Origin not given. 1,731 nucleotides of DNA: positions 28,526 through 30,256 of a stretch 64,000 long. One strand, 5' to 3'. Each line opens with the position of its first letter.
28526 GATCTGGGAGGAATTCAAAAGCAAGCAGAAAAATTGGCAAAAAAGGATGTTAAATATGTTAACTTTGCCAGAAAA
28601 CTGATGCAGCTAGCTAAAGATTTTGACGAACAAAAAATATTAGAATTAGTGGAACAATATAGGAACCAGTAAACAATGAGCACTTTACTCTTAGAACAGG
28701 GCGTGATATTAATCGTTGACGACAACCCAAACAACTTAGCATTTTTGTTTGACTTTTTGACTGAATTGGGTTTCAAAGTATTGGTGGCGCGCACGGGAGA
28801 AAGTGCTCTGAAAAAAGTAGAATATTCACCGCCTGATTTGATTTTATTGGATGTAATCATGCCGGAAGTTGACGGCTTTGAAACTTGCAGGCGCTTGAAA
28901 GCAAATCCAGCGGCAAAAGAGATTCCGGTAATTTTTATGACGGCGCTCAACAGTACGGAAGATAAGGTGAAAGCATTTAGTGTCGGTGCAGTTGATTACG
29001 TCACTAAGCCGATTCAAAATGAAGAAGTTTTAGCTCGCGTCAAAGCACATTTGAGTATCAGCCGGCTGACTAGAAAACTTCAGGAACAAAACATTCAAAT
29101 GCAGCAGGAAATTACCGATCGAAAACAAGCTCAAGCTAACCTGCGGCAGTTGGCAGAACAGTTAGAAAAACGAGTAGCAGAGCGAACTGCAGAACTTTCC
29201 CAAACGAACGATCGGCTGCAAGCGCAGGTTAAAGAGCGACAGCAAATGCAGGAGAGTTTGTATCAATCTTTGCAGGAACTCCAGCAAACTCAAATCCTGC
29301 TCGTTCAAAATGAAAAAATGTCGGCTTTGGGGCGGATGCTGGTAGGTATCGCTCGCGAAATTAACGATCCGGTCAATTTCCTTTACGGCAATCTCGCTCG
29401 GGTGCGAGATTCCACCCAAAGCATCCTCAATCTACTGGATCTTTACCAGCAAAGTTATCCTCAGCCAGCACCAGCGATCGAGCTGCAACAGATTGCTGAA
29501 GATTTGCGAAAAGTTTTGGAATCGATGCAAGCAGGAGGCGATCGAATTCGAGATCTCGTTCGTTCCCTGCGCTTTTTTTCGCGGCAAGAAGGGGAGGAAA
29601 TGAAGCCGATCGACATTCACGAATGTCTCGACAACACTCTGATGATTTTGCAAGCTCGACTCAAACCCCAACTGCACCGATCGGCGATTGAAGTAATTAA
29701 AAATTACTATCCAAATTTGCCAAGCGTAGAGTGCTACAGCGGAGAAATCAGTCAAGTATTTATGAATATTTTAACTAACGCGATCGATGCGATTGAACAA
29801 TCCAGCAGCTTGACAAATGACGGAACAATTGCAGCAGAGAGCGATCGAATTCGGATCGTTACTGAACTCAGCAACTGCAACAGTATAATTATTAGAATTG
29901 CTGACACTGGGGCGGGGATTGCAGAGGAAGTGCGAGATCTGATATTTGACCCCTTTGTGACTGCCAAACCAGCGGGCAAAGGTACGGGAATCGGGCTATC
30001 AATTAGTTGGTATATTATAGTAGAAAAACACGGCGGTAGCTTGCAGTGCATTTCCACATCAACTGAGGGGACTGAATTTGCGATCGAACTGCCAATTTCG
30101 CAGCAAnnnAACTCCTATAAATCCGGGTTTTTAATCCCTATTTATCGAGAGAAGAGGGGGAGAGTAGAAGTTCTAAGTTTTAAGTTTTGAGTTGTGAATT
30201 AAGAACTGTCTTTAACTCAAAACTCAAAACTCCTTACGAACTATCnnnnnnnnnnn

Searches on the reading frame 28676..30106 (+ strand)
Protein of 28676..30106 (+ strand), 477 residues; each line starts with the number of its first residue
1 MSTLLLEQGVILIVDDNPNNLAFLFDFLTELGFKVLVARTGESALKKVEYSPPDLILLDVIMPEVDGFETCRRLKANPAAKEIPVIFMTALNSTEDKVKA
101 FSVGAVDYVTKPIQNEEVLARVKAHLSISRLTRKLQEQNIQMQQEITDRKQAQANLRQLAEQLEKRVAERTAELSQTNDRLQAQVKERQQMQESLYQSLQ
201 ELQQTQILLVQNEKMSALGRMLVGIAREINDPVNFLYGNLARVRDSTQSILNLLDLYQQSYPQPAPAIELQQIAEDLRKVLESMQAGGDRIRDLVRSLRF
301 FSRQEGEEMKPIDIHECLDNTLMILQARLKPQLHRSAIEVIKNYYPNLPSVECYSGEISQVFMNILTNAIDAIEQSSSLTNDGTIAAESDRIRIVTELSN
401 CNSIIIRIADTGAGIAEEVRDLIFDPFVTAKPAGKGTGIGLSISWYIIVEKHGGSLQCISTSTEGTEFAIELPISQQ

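Call 31: find_encoding_contigs(protein=window:28676-30106:+, flank=10000, max_places=2)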
Protein window:28676-30106:+ (477 aa): no gene with exactly this product is on record in the collection.
